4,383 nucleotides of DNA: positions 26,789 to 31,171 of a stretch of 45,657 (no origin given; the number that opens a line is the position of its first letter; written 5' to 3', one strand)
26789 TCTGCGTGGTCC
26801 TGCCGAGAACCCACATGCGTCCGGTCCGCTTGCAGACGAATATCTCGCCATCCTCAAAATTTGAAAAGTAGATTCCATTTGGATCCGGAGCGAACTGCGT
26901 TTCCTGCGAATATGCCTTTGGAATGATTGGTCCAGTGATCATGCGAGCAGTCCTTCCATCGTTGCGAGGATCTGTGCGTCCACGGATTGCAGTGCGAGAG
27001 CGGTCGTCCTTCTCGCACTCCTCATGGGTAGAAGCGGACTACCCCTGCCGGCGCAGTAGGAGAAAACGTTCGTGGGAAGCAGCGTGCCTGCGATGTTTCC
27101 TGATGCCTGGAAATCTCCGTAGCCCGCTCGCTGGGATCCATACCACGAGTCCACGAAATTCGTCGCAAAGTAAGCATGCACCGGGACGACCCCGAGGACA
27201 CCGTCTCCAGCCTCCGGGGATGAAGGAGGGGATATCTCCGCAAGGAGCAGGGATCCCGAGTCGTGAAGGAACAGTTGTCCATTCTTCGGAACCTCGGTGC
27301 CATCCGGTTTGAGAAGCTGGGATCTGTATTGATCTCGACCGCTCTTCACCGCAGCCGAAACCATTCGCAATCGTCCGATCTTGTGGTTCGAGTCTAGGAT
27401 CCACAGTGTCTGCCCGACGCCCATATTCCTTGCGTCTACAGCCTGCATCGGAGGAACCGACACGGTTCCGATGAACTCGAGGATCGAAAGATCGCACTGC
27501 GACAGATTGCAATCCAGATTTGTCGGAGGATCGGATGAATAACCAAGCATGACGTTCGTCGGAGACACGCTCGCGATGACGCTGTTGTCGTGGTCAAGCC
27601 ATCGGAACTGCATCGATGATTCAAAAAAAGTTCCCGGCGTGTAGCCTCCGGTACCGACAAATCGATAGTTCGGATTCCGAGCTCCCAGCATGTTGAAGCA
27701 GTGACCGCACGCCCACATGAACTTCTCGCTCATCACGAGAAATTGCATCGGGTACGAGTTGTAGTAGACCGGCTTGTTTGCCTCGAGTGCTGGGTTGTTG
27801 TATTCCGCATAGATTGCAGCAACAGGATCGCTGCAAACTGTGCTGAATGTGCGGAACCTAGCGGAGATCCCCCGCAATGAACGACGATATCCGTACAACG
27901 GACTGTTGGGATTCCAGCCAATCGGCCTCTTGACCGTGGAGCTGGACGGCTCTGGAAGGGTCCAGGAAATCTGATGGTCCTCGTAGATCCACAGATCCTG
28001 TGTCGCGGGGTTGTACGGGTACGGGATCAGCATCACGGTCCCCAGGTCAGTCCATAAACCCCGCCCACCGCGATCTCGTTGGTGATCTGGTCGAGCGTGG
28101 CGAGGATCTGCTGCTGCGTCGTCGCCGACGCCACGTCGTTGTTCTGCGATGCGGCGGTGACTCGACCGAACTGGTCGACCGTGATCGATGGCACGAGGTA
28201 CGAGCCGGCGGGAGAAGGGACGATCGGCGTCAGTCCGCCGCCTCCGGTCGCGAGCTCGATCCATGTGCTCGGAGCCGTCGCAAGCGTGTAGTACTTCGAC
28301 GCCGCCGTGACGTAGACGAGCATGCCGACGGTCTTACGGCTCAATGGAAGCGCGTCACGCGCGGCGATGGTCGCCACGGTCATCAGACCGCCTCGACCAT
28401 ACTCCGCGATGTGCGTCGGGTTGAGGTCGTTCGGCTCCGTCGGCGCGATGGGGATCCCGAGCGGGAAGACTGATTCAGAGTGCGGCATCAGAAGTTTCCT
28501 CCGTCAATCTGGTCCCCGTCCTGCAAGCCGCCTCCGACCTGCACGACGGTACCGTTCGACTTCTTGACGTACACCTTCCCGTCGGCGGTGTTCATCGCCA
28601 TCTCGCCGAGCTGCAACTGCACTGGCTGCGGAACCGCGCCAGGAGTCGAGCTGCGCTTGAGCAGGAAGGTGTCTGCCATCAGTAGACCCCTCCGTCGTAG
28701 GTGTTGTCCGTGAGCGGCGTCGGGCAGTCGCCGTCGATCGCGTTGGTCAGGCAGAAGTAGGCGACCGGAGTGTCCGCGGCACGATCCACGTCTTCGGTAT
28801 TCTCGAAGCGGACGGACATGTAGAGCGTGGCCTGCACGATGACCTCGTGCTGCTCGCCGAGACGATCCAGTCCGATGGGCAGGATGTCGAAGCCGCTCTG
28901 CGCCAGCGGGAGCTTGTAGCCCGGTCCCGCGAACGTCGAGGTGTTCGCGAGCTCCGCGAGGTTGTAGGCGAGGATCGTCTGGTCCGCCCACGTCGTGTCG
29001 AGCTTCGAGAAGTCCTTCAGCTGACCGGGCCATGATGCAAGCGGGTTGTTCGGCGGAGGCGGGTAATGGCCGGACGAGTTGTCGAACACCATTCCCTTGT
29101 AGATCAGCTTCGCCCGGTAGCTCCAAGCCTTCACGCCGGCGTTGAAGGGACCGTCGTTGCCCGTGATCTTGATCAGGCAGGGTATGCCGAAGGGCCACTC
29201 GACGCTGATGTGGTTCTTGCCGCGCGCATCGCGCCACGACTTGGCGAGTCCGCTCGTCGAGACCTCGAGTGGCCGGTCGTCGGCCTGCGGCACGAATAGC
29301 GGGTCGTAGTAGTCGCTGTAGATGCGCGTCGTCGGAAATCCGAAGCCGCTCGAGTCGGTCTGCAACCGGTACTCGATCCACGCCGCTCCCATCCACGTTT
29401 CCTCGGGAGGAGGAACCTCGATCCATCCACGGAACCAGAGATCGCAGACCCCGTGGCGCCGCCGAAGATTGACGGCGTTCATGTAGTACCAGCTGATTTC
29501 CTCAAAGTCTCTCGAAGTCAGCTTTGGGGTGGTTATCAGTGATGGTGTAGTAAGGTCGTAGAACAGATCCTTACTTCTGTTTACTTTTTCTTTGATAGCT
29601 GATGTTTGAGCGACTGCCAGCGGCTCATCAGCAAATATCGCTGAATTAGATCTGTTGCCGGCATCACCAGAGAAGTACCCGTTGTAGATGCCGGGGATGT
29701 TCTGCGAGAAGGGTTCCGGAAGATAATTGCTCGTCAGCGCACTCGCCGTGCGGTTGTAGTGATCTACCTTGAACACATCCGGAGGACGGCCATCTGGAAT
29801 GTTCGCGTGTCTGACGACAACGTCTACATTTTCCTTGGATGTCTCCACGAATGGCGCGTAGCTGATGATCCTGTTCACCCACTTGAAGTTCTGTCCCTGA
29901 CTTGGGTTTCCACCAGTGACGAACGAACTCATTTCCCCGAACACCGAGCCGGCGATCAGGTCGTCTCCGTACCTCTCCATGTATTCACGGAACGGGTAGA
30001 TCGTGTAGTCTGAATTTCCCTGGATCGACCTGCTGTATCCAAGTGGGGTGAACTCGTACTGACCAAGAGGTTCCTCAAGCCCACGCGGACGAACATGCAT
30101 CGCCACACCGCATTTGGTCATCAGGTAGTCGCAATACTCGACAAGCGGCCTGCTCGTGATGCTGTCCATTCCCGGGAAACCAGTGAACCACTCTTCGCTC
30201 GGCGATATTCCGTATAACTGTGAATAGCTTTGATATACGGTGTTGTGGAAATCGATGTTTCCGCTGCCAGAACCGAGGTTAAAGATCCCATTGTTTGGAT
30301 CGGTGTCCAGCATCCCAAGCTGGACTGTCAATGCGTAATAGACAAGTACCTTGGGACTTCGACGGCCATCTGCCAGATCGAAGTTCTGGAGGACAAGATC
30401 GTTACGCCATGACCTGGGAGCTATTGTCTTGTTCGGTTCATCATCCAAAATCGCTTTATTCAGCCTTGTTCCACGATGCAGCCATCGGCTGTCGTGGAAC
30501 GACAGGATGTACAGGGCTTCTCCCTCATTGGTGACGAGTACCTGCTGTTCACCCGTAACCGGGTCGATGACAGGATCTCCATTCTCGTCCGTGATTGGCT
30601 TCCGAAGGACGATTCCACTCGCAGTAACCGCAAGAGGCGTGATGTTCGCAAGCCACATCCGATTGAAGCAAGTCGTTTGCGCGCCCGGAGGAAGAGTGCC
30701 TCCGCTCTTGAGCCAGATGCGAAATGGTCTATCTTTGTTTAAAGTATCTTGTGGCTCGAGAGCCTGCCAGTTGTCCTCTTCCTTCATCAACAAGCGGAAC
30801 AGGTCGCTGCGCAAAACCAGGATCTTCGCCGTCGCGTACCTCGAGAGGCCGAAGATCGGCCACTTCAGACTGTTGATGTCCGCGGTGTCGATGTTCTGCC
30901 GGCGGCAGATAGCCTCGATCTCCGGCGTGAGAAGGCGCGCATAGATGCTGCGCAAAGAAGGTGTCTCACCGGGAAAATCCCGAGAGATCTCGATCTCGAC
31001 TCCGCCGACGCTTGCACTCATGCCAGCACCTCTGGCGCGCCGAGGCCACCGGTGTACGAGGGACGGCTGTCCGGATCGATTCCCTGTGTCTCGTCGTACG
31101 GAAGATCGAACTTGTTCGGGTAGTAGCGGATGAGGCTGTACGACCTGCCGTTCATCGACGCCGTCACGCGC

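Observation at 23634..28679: Four genes begin with the same ~45-aa fibre-anchor module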

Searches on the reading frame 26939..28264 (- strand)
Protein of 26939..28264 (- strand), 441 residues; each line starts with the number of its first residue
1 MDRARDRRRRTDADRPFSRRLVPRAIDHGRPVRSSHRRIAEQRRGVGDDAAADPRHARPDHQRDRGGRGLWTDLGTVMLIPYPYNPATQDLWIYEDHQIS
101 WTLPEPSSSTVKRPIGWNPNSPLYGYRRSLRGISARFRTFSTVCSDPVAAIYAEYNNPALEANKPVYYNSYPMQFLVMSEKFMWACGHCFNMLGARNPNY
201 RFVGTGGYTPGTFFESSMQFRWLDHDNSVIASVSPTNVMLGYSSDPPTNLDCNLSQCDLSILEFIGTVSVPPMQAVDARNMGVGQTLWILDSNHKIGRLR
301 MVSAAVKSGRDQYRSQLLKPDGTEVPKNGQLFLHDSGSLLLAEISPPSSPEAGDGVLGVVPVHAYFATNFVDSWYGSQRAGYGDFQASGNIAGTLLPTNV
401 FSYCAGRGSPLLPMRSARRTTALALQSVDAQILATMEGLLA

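Call 4: search_protein_families(library=pfam, proteins=[window:26939-28264:-], max_evalue=1)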
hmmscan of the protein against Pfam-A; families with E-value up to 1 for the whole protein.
window:26939-28264:- (441 aa): 1 family
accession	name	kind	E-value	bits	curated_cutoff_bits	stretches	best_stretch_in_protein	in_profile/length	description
PF08126.16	Propeptide_C25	-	0.19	11.2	22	1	76-109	145-178/205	Propeptide_C25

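Call 8: search_protein_families(library=phrogs, proteins=[window:26939-28264:-], max_evalue=0.1)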
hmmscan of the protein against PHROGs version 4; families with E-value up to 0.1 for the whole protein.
window:26939-28264:- (441 aa): 0 families

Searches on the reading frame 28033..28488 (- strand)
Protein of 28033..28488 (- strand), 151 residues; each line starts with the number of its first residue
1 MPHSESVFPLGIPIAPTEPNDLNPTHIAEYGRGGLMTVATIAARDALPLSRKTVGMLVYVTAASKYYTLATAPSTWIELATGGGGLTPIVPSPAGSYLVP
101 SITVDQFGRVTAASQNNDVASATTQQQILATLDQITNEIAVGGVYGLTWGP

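Call 4: search_protein_families(library=pfam, proteins=[window:28033-28488:-], max_evalue=1)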
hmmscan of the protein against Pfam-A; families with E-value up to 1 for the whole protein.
window:28033-28488:- (151 aa): 1 family
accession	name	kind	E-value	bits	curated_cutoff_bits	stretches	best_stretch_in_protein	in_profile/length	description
PF11615.13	Caf4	-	0.17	12.4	21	1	105-134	3-29/60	CCR4-associated factor 4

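Call 8: search_protein_families(library=phrogs, proteins=[window:28033-28488:-], max_evalue=0.1)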
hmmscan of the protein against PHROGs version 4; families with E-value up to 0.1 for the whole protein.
window:28033-28488:- (151 aa): 3 families
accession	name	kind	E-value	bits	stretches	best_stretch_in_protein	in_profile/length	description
phrog_23630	-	unknown function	1.3e-10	42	1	29-84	23-78/258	-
phrog_10818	-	unknown function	0.00012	21.1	1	12-64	646-698/1496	-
phrog_25379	-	tail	0.00025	21.3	1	37-80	22-67/384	tail protein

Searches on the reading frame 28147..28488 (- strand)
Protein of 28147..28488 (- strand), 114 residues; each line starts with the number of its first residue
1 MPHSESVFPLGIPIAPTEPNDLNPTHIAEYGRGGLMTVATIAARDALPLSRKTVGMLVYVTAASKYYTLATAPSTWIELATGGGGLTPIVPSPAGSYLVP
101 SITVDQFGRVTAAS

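Call 89: find_related_loci(query=window:28147-28488:-, collection=viral_contigs, flank=2500)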
Query seq(114 aa) (114 aa) in viral_contigs; peptide patterns used: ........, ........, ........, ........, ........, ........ (x = any residue, [..] = any of these).
72 stretches matched a pattern; 11 encode a relative of the query (tblastn E <= 1e-3); 11 distinct loci.
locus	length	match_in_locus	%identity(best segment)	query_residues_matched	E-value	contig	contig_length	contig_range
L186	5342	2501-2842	82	1-114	3e-62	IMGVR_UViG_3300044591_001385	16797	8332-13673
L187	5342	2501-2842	80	1-114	2e-61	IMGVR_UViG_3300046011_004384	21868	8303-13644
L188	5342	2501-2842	79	1-114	2e-59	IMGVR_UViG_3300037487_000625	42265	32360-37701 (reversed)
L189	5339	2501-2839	80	1-114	1e-57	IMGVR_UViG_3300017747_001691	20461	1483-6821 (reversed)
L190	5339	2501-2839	71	1-114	2e-54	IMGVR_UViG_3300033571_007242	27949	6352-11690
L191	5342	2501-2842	68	1-114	2e-53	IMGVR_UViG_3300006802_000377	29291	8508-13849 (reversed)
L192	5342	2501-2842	70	1-114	2e-52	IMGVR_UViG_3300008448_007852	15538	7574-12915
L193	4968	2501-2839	68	1-114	4e-52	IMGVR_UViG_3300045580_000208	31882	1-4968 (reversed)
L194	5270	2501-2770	73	1-93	4e-44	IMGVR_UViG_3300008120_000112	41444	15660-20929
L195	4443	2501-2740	73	1-80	1e-36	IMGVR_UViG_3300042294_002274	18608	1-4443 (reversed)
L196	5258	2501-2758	65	1-88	2e-36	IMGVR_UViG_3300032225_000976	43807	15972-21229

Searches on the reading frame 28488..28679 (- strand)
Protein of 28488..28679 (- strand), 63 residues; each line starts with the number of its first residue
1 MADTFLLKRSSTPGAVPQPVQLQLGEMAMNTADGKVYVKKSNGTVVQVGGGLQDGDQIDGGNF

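Call 4: search_protein_families(library=pfam, proteins=[window:28488-28679:-], max_evalue=1)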
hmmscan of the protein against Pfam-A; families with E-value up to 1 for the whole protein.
window:28488-28679:- (63 aa): 0 families

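Call 8: search_protein_families(library=phrogs, proteins=[window:28488-28679:-], max_evalue=0.1)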
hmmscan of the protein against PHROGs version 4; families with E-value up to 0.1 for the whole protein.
window:28488-28679:- (63 aa): 9 families
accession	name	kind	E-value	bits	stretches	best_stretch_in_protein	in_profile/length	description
phrog_17885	-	tail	2.4e-09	36.7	1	1-52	4-60/1002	tail fiber protein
phrog_1699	-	tail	8.5e-07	28.9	1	8-62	10-67/1000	long tail fiber protein distal subunit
phrog_3442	-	unknown function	7.6e-05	20.1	1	5-46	8-49/3967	-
phrog_29752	-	unknown function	0.00012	22.9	1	1-45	1-45/195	-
phrog_20242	-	tail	0.00012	21.6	1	9-59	14-61/1025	tail fiber protein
phrog_10316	-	tail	0.0002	19.9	1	7-50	11-56/1471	tail fiber protein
phrog_19966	-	tail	0.0015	18.2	1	7-58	9-62/724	long tail fiber protein distal subunit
phrog_35830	-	tail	0.0015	18.1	1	7-60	9-60/629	long tail fiber protein distal subunit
phrog_32294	-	tail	0.0044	14.6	1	1-42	1-42/2435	baseplate wedge subunit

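Call 13: find_homologous_proteins(query=window:28488-28679:-, max_evalue=0.001)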
Query window:28488-28679:- (63 aa): 4 proteins with E <= 0.001 among 4 candidates.
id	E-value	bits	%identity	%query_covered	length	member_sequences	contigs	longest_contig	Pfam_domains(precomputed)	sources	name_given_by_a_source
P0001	1.4e-33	131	100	100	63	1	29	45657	-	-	-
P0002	3.6e-32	126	95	100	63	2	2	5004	-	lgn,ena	-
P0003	1.4e-27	112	83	100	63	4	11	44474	-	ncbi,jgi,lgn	jgi:hypothetical protein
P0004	3.9e-27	110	81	100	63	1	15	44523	-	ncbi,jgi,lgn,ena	jgi:hypothetical protein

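Call 14: find_encoding_contigs(protein=P0003, flank=10000, max_places=6)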
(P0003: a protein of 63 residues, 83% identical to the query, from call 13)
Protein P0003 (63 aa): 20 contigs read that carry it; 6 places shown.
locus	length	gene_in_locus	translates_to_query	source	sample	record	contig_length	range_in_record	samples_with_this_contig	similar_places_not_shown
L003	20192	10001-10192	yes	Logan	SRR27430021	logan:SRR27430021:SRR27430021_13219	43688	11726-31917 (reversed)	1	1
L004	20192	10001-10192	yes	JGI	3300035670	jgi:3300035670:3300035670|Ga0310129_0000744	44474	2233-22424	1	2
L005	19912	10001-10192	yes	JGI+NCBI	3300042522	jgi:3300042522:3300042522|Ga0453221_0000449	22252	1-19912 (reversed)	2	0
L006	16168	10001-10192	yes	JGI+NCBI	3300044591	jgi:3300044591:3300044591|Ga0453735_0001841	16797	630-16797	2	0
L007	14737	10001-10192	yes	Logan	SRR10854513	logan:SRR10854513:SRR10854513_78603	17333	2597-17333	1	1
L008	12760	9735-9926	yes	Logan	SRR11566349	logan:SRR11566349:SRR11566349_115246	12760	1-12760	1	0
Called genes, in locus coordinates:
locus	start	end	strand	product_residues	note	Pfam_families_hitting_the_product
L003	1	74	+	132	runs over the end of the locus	PF09956:Phage_cement_2 (weak)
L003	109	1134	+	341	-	-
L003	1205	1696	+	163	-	-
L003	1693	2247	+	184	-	-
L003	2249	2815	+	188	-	-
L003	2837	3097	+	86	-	-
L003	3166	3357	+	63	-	-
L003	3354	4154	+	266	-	-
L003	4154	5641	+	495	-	-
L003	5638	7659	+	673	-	-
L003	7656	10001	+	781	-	-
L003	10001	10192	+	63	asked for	-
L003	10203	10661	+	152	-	-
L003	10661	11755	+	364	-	-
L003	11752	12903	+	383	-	-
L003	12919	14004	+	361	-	PF18338:BppL_N (weak)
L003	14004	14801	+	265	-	-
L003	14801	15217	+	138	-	-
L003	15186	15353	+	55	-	-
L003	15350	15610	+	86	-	-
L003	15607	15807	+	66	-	-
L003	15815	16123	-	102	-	-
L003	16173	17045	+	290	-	-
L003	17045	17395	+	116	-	-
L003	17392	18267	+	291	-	-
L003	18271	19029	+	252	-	-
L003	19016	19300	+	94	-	-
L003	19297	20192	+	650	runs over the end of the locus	-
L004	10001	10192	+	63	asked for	-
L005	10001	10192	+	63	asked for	-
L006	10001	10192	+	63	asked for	-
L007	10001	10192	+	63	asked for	-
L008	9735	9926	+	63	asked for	-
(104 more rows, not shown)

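Call 15: find_encoding_contigs(protein=P0004, flank=10000, max_places=6)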
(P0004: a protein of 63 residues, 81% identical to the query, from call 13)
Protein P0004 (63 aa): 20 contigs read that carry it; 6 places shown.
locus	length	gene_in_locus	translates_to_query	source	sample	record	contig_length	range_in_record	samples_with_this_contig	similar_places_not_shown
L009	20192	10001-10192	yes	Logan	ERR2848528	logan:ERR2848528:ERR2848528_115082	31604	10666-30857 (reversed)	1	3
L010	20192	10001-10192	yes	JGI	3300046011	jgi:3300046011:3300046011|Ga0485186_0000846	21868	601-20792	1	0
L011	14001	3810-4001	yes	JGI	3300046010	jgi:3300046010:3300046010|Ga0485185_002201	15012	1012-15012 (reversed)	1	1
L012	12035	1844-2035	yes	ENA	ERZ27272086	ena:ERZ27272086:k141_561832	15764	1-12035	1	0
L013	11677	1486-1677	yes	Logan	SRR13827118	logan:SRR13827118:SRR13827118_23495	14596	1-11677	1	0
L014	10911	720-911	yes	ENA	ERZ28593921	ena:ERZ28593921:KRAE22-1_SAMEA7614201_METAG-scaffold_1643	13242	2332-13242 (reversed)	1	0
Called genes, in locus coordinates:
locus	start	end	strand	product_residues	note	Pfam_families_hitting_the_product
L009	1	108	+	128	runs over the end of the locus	-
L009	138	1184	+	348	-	-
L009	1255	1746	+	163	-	-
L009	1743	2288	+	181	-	-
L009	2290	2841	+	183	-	-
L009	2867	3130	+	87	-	-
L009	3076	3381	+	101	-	-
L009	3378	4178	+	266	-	-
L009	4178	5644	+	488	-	-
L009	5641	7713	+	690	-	-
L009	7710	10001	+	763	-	-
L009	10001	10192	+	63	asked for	-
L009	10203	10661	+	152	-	-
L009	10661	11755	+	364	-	-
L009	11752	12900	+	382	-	-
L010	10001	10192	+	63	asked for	-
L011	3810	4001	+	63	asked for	-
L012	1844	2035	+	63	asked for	-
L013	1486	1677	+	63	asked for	-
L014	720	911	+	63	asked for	-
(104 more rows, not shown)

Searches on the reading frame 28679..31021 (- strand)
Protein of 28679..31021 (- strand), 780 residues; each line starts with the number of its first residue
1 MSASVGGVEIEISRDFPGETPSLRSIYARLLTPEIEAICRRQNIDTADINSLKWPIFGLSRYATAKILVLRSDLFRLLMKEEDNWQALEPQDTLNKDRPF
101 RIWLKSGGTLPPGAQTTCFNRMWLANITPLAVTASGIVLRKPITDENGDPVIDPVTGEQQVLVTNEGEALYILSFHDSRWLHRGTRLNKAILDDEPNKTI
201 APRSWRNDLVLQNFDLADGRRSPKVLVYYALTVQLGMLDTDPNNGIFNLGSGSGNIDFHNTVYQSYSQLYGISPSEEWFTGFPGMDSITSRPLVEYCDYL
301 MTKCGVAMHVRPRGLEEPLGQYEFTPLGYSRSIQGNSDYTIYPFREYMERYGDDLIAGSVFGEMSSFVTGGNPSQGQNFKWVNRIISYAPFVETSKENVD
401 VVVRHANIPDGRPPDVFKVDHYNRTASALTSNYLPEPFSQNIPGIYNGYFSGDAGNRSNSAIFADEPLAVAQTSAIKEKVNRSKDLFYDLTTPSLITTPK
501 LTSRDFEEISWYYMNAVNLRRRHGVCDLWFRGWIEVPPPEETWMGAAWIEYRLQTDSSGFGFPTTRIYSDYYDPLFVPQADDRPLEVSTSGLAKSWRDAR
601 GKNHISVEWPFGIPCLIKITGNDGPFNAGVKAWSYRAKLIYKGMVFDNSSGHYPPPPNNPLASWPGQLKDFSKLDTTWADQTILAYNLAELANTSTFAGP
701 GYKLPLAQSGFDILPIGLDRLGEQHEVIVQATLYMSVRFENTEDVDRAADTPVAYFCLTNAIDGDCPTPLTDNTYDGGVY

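Call 4: search_protein_families(library=pfam, proteins=[window:28679-31021:-], max_evalue=1)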
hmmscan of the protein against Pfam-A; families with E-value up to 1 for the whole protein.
window:28679-31021:- (780 aa): 0 families

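Call 8: search_protein_families(library=phrogs, proteins=[window:28679-31021:-], max_evalue=0.1)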
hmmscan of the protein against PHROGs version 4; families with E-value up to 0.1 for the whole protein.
window:28679-31021:- (780 aa): 0 families

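Call 11: find_related_loci(query=window:28679-31021:-, collection=viral_contigs, flank=10000)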
Query window:28679-31021:- (780 aa) in viral_contigs; peptide patterns used: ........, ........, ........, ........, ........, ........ (x = any residue, [..] = any of these).
3 stretches matched a pattern; 2 encode a relative of the query (tblastn E <= 1e-3); 2 distinct loci.
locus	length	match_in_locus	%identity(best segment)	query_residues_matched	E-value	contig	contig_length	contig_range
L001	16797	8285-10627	84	1-780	0e+0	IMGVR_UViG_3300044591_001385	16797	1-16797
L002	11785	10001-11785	75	1-607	0e+0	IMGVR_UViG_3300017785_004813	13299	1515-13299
